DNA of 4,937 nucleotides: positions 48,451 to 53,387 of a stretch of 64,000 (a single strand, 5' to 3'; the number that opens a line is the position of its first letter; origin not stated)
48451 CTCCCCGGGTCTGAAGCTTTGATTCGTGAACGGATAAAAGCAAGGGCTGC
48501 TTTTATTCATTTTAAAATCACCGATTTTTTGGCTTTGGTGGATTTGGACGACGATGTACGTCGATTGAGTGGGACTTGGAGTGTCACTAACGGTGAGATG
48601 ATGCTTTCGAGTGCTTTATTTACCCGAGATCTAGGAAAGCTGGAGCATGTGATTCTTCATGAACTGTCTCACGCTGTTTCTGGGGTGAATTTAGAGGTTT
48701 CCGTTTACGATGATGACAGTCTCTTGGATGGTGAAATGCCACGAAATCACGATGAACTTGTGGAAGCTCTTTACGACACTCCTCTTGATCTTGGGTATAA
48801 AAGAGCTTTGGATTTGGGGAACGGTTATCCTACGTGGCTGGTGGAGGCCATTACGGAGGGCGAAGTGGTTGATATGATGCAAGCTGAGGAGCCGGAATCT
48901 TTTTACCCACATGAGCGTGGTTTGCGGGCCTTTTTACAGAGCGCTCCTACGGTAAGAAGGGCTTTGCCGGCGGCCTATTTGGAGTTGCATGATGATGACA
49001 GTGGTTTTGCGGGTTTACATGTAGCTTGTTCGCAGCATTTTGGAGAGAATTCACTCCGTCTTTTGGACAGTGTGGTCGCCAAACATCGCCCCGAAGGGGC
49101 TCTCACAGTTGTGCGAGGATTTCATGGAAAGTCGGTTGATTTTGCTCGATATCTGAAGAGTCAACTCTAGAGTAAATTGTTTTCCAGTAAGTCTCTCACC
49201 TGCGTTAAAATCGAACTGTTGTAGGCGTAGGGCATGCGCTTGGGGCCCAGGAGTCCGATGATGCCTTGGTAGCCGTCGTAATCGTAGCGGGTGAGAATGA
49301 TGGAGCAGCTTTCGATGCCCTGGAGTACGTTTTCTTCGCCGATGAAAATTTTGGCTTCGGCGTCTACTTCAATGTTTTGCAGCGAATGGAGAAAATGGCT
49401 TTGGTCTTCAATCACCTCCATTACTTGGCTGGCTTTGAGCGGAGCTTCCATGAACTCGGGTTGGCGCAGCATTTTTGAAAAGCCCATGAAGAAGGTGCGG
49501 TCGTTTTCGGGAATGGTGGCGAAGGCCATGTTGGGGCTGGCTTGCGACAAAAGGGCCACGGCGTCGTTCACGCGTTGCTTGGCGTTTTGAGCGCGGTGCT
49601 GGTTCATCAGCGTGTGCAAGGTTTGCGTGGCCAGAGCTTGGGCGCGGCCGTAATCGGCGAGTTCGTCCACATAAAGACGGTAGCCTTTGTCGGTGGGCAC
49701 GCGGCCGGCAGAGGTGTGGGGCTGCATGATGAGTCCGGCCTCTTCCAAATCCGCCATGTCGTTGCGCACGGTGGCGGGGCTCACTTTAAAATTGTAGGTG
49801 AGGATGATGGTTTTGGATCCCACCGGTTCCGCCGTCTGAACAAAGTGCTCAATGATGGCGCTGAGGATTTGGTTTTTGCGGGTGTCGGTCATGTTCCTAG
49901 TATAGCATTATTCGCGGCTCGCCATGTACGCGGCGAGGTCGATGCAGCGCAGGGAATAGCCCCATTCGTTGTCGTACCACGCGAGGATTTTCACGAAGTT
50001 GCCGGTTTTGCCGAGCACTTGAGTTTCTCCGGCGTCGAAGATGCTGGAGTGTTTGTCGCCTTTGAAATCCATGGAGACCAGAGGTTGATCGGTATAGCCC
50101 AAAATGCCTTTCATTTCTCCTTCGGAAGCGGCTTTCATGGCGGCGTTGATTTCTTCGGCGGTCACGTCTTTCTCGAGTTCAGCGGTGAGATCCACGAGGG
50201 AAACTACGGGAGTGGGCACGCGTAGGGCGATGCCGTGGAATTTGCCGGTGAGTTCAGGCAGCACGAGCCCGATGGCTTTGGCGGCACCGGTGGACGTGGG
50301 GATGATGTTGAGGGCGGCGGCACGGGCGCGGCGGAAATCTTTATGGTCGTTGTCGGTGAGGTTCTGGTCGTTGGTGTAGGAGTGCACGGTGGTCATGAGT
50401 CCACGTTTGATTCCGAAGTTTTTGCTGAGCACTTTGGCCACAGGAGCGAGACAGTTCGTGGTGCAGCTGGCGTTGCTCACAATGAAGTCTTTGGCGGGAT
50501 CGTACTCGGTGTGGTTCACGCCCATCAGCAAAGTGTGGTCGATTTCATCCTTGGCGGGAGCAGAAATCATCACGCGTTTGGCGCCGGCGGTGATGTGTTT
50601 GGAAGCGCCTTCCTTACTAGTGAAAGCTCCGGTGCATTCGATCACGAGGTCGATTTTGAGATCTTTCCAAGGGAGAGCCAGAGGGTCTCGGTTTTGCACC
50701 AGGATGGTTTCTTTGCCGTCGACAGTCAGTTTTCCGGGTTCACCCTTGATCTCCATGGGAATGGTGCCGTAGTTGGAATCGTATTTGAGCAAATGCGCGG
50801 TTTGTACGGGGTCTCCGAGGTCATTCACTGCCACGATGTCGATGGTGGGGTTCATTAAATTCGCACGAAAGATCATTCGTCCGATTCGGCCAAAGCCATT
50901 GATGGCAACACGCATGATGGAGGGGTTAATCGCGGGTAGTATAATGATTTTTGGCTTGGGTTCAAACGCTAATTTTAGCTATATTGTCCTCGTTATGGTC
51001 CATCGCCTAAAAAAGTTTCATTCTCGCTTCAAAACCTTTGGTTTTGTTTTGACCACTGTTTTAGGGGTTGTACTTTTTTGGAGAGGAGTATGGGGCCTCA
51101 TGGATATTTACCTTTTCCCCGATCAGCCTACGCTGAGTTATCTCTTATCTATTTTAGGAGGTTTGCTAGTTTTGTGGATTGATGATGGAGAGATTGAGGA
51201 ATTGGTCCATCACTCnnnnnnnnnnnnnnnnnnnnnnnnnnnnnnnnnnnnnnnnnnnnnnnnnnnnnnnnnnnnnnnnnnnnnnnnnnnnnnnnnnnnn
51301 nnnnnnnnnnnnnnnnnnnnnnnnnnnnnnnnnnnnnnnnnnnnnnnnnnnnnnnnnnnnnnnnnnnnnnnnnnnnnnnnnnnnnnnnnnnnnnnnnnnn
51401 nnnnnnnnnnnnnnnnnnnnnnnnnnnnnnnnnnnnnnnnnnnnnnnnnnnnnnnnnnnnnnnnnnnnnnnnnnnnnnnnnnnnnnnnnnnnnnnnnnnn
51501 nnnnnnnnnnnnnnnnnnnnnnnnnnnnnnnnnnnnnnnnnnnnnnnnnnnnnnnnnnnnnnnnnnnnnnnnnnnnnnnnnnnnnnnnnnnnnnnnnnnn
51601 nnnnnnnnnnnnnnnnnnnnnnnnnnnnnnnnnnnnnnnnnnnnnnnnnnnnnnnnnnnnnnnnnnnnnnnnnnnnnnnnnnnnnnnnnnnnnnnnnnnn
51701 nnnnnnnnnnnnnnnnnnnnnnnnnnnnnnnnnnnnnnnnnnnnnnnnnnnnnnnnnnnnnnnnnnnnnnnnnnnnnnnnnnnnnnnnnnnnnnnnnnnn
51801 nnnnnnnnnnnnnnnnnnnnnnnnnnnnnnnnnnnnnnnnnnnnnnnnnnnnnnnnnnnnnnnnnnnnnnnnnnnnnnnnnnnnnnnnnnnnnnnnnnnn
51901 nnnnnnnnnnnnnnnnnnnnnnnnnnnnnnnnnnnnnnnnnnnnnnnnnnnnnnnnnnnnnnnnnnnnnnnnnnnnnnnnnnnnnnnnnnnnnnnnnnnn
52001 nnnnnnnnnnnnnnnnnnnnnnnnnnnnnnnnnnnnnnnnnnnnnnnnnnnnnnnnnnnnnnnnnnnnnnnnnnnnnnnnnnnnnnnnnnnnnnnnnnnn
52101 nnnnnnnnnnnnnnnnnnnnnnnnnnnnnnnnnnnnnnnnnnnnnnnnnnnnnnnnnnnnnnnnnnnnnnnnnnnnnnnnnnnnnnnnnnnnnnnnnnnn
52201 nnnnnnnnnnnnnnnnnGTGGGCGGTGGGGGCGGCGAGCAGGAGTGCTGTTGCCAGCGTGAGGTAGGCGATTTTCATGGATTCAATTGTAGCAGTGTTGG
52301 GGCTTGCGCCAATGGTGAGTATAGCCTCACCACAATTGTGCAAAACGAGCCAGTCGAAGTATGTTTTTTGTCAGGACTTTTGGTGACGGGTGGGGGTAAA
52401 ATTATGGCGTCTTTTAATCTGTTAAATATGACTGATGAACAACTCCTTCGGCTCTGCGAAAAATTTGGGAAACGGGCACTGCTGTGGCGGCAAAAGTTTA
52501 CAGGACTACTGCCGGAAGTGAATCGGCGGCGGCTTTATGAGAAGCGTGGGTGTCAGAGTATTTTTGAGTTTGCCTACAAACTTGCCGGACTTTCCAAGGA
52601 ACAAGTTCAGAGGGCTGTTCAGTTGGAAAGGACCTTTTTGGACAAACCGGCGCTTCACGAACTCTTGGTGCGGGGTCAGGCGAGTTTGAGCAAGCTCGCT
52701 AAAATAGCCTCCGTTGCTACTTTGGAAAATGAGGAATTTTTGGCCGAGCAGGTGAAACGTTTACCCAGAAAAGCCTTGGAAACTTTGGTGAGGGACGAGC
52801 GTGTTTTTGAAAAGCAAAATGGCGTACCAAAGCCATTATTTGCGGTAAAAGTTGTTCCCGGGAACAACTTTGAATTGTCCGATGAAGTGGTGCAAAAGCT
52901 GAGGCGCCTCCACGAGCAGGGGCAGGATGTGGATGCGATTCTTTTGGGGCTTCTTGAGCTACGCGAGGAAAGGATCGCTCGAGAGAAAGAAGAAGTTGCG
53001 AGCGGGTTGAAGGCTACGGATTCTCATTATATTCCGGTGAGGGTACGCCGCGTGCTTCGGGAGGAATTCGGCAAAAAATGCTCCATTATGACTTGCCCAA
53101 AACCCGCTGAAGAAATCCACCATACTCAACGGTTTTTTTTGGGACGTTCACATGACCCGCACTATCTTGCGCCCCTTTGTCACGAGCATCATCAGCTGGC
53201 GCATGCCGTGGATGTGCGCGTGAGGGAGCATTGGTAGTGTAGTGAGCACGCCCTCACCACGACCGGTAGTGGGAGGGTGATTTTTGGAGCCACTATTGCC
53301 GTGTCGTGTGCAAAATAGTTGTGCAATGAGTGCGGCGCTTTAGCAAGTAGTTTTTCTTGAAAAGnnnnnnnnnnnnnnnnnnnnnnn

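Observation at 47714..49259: Recombination scar: diverged copy of the hrcA 3' end flanks an inserted HExxH orphan gene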

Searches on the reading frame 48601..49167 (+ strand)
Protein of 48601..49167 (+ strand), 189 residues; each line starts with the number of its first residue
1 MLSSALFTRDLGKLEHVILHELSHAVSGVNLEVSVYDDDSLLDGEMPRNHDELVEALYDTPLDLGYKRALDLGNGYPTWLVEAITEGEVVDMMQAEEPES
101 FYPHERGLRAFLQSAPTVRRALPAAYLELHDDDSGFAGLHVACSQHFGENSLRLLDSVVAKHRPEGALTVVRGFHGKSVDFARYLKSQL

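Call 49: find_related_loci(query=A4, collection=metagenome_contigs, flank=6000)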
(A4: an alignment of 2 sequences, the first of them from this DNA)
Query A4 (189 aa) in metagenome_contigs; peptide patterns used: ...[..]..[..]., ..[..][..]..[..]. (x = any residue, [..] = any of these).
254 stretches matched a pattern, but none encodes a relative of the query by tblastn (E <= 1e-3).
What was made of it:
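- Tried and rejected: One found nothing (call 49).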

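Call 63: find_related_loci(query=A4, collection=viral_contigs, flank=6000)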
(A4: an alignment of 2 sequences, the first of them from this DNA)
Query A4 (189 aa) in viral_contigs; peptide patterns used: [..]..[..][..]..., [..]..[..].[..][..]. (x = any residue, [..] = any of these).
72 stretches matched a pattern, but none encodes a relative of the query by tblastn (E <= 1e-3).

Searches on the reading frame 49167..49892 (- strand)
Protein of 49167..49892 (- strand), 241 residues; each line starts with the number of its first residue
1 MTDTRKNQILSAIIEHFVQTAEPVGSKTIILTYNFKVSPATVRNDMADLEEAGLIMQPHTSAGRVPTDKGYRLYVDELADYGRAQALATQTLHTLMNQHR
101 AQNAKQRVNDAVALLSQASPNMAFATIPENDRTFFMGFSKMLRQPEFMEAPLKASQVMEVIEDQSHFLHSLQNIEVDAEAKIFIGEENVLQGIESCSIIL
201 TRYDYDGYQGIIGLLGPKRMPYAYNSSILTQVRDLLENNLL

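Call 5: search_protein_families(library=pfam, proteins=[window:49167-49892:-], max_evalue=0.1)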
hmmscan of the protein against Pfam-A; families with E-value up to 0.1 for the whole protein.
window:49167-49892:- (241 aa): 7 families
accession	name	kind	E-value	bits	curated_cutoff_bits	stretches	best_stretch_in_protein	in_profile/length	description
PF01628.27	HrcA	-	6.6e-24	85.5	22.2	1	87-223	82-212/215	HrcA protein C terminal domain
PF08220.18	HTH_DeoR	-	3.9e-06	26.9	21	1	31-61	20-50/57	DeoR-like helix-turn-helix domain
PF03444.21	HrcA_DNA-bdg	-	0.00035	20.6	21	1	6-72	6-71/79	Winged helix-turn-helix transcription repressor, HrcA DNA-binding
PF08279.18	HTH_11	-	0.0022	18.3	25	1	34-54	24-44/55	HTH domain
PF13712.12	Glyco_tranf_2_5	-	0.015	15.4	27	1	176-222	52-98/210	Glycosyltransferase like family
PF08461.16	HTH_12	-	0.04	14.3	21.4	1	13-71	3-63/66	Ribonuclease R winged-helix domain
PF01022.26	HTH_5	-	0.097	13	22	0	32-55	22-45/47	Bacterial regulatory protein, arsR family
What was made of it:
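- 49167..49892 (-): hrcA (241 aa, the usual length in this clade). Pfam HrcA C-terminal domain E=6.6e-24 and HTH_DeoR (call 5).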

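Call 16: find_related_loci(query=window:49170-49892:-, collection=genome_contigs, flank=6000)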
Query window:49170-49892:- (241 aa) in genome_contigs; peptide patterns used: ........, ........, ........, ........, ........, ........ (x = any residue, [..] = any of these).
599 stretches matched a pattern (row limit reached: there are more); 149 encode a relative of the query (tblastn E <= 1e-3); the best 80 are kept; 80 distinct loci.
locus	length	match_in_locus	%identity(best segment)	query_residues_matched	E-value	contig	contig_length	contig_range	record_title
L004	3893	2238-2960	84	1-241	2e-145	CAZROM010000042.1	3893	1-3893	MAG TPA_asm: uncultured Candidatus Peribacteria bacterium isolate SRP278252_co1_824 genome assembly, contig: NODE_48437_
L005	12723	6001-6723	81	1-241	2e-135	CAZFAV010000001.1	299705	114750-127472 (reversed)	MAG TPA_asm: uncultured Candidatus Peribacteria bacterium isolate SRP342105_co1_342 genome assembly, contig: NODE_27_len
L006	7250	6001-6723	79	1-241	3e-133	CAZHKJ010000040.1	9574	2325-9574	MAG TPA_asm: uncultured Candidatus Peribacteria bacterium isolate SRP286056_co1_480 genome assembly, contig: NODE_9358_l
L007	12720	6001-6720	79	2-241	6e-129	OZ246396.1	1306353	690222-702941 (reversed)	MAG: uncultured Candidatus Peribacteria bacterium isolate ERP119705_co14_83 genome assembly, chromosome: 1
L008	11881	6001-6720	77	2-241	2e-128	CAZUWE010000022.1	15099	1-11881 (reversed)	MAG TPA_asm: uncultured Candidatus Peribacteria bacterium isolate SRP342105_co1_252 genome assembly, contig: NODE_5330_l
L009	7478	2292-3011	78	2-241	1e-127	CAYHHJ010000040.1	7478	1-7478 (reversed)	MAG TPA_asm: uncultured Candidatus Peribacteria bacterium isolate ERP119702_co1_18 genome assembly, contig: NODE_14072_l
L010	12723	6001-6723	71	1-241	1e-119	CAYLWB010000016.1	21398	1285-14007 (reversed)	MAG TPA_asm: uncultured Candidatus Peribacteria bacterium isolate SRP300315_co1_78 genome assembly, contig: NODE_1182_le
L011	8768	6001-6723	67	1-241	8e-116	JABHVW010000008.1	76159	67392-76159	MAG: Candidatus Peregrinibacteria bacterium isolate SI047_bin117 k141_245753, whole genome shotgun sequence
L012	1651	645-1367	68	1-241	5e-123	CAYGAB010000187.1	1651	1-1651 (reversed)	MAG TPA_asm: uncultured Candidatus Peribacteria bacterium isolate ERP113451_co1_153 genome assembly, contig: NODE_147534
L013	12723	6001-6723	68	1-241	1e-114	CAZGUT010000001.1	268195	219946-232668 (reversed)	MAG TPA_asm: uncultured Candidatus Peribacteria bacterium isolate SRP077602_co2_44 genome assembly, contig: NODE_21_leng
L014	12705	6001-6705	55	3-237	6e-94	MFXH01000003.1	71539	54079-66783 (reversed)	MAG: Candidatus Peregrinibacteria bacterium RIFOXYA2_FULL_41_18 rifoxya2_full_scaffold_127, whole genome shotgun sequenc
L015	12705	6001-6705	54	3-237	4e-88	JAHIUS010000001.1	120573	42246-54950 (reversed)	MAG: Patescibacteria group bacterium isolate MM_PC_MetaG.mb.33 MM_PC_MetaG.mb.33_k141_36791, whole genome shotgun sequen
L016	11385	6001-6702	49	3-236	3e-81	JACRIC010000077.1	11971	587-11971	MAG: Candidatus Peregrinibacteria bacterium isolate NC_groundwater_1793_Pr3_B-0.1um_44_7 SR-2_scaffold_141_2317981, whol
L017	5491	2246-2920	46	5-229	6e-69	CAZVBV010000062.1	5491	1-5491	MAG TPA_asm: uncultured Candidatus Peribacteria bacterium isolate binchicken_co49_14 genome assembly, contig: NODE_6212_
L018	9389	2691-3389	44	5-237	2e-67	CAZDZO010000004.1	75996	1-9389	MAG TPA_asm: uncultured Candidatus Peribacteria bacterium isolate binchicken_co28_221 genome assembly, contig: NODE_239_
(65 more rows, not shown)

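Call 27: list_cluster_members(proteins=[window:49170-49892:-, window:46902-47714:+, window:47860-49167:+, window:46375-46857:-])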
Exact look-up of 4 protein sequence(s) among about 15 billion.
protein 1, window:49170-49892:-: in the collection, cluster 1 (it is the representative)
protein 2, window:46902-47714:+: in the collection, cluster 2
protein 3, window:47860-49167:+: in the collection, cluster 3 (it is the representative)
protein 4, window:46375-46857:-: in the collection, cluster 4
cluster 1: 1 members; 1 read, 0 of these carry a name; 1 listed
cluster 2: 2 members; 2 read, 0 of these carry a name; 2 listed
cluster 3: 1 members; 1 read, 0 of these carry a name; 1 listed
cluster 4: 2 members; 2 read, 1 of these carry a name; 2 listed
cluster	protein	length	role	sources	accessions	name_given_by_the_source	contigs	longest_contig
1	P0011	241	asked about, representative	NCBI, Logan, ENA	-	-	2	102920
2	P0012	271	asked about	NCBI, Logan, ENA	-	-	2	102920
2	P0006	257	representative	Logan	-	-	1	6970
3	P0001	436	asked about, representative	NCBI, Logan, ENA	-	-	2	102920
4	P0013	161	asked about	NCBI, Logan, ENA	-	-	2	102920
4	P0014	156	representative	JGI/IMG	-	molecular chaperone GrpE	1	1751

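Call 28: find_homologous_proteins(query=window:49170-49892:-, max_evalue=1e-60)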
Query window:49170-49892:- (241 aa): 277 proteins with E <= 1e-60 among 8000 candidates; the best 120 are listed.
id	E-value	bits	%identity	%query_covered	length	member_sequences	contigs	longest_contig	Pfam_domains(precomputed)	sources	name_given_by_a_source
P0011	6.7e-154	527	100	100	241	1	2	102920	PF01628.28,PF08220.19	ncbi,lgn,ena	-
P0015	6.1e-152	521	99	100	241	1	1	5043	PF01628.28,PF08220.19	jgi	jgi:transcriptional regulator of heat shock response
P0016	3.9e-150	515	98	100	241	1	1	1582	PF01628.28,PF08220.19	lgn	-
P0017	2.0e-145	500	95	100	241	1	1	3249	PF01628.28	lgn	-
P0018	9.3e-141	484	91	100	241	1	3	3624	PF01628.28,PF08220.19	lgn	-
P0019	1.4e-139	481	92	100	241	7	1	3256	PF01628.28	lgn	-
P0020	3.2e-139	479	90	100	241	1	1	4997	PF01628.28,PF08220.19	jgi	-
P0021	2.7e-134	463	87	100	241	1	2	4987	PF01628.28,PF08220.19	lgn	-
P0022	1.4e-131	454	86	99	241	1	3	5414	PF01628.28,PF08220.19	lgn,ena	-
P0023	2.7e-130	450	86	98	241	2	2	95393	PF01628.28,PF08220.19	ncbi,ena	-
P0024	3.6e-129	447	84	99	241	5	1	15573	PF01628.28,PF08220.19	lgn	-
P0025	3.1e-127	440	83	100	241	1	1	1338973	PF01628.28,PF08220.19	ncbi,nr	ncbi:DeoR family transcriptional regulator [Candidatus Peregrinibacteria bacterium]|nr:MAG: DeoR fam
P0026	5.2e-127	440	82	100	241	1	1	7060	PF01628.28,PF08220.19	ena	-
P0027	1.3e-125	435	82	100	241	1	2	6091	PF01628.28,PF08220.19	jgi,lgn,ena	-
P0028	2.1e-124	431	81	100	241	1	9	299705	PF01628.28,PF08220.19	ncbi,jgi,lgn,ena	jgi:transcriptional regulator of heat shock response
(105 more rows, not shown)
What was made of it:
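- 49167..49892 (-): 277 homologues (call 28).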

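Call 30: find_encoding_contigs(protein=P0016, flank=5000, max_places=3)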
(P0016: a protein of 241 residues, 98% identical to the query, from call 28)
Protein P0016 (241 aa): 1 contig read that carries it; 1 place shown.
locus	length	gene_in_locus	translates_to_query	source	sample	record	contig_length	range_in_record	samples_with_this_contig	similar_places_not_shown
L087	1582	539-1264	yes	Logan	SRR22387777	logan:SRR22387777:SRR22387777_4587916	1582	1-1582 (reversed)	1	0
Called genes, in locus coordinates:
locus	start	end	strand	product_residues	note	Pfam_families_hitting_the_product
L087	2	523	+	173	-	?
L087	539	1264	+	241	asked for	PF08220:HTH_DeoR (weak), PF01628:HrcA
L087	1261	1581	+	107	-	?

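Call 31: find_encoding_contigs(protein=P0017, flank=5000, max_places=3)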
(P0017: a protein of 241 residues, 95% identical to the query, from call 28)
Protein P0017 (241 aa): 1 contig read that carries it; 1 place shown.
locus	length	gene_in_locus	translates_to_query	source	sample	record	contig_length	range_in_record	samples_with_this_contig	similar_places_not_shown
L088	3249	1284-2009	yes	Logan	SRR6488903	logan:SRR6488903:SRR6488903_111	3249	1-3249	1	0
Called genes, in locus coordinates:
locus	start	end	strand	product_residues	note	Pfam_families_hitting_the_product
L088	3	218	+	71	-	?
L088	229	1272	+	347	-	PF00044:Gp_dh_N, PF02800:Gp_dh_C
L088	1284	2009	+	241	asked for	PF01628:HrcA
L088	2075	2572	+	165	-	PF01025:GrpE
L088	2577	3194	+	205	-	-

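Call 32: find_encoding_contigs(protein=P0019, flank=5000, max_places=3)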
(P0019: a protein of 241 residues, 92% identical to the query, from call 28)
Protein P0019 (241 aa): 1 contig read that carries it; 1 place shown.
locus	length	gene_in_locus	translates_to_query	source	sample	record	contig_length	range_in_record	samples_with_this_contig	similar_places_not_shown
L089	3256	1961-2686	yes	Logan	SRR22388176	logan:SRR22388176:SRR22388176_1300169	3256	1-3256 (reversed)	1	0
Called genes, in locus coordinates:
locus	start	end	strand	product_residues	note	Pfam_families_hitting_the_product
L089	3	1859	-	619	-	?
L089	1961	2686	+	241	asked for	PF01628:HrcA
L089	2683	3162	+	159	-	PF01025:GrpE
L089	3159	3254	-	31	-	?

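Call 33: find_encoding_contigs(protein=P0018, flank=5000, max_places=3)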
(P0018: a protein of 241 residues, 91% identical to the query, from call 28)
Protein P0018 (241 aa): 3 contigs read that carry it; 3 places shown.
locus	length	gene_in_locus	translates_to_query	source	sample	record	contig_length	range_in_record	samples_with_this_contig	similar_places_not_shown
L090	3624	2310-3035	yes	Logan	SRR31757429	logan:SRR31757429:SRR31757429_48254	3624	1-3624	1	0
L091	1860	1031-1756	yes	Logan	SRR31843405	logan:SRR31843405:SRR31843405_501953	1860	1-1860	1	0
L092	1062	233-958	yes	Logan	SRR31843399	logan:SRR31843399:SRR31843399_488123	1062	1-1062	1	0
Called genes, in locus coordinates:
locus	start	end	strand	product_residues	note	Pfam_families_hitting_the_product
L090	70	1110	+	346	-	PF00044:Gp_dh_N, PF02800:Gp_dh_C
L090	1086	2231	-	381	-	-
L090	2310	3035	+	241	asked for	PF08220:HTH_DeoR (weak), PF01628:HrcA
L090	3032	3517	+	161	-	PF01025:GrpE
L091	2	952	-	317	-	?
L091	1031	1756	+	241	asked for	PF08220:HTH_DeoR (weak), PF01628:HrcA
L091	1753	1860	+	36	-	?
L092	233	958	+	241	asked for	PF08220:HTH_DeoR (weak), PF01628:HrcA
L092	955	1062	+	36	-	?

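Call 34: find_encoding_contigs(protein=P0020, flank=5000, max_places=3)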
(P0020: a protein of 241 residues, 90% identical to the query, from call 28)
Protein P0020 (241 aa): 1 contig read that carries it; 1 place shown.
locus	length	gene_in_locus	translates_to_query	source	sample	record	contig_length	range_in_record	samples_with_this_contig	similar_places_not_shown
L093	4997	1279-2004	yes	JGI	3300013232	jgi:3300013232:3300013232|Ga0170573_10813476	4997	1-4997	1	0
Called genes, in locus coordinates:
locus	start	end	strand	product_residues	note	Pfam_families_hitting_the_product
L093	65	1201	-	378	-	-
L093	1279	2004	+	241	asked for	PF08220:HTH_DeoR (weak), PF01628:HrcA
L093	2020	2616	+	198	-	-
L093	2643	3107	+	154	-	PF01025:GrpE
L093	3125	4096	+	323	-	-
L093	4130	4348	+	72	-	-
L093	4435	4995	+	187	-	?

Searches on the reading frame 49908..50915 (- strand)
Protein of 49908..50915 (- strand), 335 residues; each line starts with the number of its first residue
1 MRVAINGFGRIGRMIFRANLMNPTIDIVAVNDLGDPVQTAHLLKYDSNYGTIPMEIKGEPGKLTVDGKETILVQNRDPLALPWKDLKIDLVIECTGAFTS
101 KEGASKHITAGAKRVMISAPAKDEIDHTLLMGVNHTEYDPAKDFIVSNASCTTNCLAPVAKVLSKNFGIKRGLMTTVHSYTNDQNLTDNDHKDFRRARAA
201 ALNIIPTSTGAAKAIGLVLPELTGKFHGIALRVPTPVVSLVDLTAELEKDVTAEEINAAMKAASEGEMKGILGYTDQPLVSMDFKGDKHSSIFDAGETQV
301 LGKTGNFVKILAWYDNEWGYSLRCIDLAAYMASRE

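Call 5: search_protein_families(library=pfam, proteins=[window:49908-50915:-], max_evalue=0.1)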
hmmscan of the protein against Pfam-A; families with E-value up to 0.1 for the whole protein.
window:49908-50915:- (335 aa): 2 families
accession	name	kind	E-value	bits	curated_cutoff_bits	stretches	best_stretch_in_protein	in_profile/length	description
PF02800.25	Gp_dh_C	-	5.3e-71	237.8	24.4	1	156-314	1-158/158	Glyceraldehyde 3-phosphate dehydrogenase, C-terminal domain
PF00044.30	Gp_dh_N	-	1.5e-34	118.7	31.7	1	1-101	1-101/101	Glyceraldehyde 3-phosphate dehydrogenase, NAD binding domain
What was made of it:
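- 49908..50915 (-): gap (glyceraldehyde-3-phosphate dehydrogenase), 15 nt upstream of hrcA. Pfam Gp_dh_N and Gp_dh_C (call 5).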

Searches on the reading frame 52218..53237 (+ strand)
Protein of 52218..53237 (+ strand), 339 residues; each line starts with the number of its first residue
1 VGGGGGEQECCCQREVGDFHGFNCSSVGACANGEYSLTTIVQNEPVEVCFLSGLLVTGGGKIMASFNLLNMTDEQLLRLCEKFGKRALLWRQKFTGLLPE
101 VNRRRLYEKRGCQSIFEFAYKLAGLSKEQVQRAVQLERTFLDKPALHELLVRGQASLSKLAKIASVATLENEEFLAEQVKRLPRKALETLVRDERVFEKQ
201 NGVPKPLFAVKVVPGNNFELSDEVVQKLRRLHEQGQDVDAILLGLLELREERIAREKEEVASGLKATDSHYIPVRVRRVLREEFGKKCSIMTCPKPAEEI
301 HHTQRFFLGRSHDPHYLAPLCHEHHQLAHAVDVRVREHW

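Call 5: search_protein_families(library=pfam, proteins=[window:52218-53237:+], max_evalue=0.1)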
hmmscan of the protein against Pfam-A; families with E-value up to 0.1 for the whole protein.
window:52218-53237:+ (339 aa): 0 families

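Call 9: search_protein_families(library=phrogs, proteins=[window:52218-53237:+], max_evalue=0.1)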
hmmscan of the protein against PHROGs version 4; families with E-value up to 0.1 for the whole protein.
window:52218-53237:+ (339 aa): 4 families
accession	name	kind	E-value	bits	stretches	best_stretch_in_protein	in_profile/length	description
phrog_22514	-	DNA, RNA and nucleotide metabolism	1.6e-06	29.4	1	281-330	62-110/187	HNH endonuclease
phrog_8048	-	DNA, RNA and nucleotide metabolism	0.00068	19.9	1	236-329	125-226/273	HNH endonuclease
phrog_6544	-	unknown function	0.0016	18.9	1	270-328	11-68/248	-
phrog_333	-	DNA, RNA and nucleotide metabolism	0.0099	17.1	1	276-326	24-76/138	HNH endonuclease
